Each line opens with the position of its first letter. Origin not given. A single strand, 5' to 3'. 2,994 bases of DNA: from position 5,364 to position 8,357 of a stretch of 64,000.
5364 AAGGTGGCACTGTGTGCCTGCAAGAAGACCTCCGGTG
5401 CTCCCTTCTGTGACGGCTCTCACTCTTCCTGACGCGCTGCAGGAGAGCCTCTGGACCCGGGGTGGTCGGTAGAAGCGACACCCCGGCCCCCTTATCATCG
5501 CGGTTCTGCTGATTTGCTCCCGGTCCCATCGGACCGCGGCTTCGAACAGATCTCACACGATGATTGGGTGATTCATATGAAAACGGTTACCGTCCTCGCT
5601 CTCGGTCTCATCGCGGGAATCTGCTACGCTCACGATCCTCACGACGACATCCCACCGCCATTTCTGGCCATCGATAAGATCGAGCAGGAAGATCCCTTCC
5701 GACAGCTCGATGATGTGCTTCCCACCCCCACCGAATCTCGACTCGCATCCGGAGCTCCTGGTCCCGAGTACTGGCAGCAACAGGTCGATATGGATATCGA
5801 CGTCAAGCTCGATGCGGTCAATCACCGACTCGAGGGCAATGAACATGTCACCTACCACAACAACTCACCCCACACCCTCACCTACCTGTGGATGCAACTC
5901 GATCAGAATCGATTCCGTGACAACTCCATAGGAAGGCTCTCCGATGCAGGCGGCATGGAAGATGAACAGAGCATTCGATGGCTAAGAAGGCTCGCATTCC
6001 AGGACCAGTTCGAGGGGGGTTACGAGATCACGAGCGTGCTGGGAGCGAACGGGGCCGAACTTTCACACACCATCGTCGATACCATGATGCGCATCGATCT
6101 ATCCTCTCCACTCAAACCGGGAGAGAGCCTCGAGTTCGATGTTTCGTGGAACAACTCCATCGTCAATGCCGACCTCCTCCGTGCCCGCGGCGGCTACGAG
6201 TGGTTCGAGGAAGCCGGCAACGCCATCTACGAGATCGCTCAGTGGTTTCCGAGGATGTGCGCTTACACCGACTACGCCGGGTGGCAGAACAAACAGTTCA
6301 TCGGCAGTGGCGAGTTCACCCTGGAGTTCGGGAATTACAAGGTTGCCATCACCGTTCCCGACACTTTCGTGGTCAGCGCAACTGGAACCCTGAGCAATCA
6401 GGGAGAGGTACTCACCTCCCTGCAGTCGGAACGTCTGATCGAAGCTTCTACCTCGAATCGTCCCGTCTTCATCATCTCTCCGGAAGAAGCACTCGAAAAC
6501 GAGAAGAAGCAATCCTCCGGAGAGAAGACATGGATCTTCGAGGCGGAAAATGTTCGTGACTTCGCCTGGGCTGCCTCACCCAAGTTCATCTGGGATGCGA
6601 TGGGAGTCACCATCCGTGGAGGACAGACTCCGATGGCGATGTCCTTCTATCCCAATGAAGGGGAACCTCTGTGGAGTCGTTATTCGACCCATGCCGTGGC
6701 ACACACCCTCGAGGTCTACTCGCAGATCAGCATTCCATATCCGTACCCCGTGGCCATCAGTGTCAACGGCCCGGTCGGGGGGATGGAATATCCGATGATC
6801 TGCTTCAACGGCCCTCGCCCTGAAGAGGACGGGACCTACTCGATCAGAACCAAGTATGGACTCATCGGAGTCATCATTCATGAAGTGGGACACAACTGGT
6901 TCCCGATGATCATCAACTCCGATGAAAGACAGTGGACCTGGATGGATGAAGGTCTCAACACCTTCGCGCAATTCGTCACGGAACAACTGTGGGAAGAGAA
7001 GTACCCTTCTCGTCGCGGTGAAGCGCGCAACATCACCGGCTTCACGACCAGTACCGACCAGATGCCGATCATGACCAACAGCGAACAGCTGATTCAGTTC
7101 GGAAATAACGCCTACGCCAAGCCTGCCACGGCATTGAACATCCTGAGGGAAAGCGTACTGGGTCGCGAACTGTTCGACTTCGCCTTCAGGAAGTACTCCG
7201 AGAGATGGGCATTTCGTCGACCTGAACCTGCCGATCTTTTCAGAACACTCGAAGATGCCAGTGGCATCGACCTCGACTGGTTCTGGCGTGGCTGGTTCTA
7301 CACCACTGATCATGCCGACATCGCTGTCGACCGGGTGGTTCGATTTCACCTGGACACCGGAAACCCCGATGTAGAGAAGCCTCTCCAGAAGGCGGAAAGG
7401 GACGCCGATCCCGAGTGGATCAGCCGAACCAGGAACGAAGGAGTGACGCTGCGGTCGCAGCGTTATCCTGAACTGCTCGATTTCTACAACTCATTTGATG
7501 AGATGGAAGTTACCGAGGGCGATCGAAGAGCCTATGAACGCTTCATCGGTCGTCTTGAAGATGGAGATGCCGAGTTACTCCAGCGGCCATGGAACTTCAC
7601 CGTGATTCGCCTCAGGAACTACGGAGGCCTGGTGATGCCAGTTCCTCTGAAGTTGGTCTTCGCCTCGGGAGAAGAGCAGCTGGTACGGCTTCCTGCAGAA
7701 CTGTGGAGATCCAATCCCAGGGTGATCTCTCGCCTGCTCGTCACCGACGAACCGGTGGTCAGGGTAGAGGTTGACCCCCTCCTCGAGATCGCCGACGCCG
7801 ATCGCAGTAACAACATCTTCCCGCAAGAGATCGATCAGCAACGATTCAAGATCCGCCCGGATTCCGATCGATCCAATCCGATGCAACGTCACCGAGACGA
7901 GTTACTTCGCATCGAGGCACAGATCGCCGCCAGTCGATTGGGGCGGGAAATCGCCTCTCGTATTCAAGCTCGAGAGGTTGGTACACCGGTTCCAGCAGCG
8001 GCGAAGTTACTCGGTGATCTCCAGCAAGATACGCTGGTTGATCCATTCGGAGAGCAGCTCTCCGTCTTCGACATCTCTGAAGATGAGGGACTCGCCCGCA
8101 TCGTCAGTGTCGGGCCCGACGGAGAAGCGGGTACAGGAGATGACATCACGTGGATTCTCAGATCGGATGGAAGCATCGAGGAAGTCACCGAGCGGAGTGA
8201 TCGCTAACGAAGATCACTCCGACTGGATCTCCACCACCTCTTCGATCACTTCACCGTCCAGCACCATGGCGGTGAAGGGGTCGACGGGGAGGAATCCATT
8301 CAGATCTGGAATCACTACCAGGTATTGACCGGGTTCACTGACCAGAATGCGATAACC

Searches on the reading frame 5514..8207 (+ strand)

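Call 72: search_protein_families(library=pfam, proteins=[window:5514-8207:+], max_evalue=0.00001)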
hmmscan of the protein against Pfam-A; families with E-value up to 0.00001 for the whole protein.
window:5514-8207:+ (897 aa): 1 family
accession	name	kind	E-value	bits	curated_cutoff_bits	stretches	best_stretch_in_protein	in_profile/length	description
PF01433.26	Peptidase_M1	-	4.2e-14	53.1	27.7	1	392-594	3-218/218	Peptidase family M1 domain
